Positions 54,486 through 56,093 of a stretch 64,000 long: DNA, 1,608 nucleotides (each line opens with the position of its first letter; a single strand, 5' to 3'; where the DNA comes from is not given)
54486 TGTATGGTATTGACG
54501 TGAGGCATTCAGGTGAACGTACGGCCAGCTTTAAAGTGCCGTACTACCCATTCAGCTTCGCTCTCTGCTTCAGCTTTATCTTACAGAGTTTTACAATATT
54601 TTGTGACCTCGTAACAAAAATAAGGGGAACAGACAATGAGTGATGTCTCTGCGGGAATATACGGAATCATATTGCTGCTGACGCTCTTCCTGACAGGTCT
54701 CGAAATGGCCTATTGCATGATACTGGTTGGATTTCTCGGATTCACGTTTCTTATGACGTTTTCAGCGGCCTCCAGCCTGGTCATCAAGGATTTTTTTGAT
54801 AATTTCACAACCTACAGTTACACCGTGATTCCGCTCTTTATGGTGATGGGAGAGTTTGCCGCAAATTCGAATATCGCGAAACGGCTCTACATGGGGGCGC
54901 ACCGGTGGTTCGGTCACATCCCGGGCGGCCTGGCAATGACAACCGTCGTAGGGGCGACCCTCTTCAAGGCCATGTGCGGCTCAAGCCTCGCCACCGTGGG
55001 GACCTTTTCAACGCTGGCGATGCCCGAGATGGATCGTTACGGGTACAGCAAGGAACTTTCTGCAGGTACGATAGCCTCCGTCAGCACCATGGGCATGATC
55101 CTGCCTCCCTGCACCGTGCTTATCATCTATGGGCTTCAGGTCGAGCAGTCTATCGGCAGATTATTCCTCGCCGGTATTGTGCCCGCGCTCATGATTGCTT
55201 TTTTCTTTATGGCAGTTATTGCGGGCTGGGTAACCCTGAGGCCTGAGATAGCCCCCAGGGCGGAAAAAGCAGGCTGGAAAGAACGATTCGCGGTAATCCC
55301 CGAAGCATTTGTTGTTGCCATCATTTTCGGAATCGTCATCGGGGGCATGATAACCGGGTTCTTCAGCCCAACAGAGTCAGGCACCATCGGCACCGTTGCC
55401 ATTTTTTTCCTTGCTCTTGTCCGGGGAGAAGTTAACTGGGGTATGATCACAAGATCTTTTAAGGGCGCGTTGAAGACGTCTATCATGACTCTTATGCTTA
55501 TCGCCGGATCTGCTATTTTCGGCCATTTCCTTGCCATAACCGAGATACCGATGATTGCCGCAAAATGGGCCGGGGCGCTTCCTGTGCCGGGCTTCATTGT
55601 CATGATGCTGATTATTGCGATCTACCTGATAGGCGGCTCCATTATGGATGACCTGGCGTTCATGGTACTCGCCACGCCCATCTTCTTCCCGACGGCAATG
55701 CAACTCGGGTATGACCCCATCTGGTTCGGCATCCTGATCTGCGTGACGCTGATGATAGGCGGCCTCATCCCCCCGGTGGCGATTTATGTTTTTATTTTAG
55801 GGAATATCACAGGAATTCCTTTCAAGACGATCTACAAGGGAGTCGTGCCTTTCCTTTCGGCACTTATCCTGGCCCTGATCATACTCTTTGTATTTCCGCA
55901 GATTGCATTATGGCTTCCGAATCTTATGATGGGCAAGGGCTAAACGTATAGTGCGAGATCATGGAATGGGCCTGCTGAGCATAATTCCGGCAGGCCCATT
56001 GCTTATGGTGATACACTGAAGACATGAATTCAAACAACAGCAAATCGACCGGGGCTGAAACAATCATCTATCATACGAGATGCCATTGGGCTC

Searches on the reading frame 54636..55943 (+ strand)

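Call 51: search_protein_families(library=pfam, proteins=[window:54636-55943:+], max_evalue=0.00001)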
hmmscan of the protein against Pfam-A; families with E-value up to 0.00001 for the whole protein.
window:54636-55943:+ (435 aa): 1 family
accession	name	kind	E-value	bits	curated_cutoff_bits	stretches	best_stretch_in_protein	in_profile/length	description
PF06808.19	DctM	-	4.2e-85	286.5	23.8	1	12-423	2-413/413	Tripartite ATP-independent periplasmic transporter, DctM component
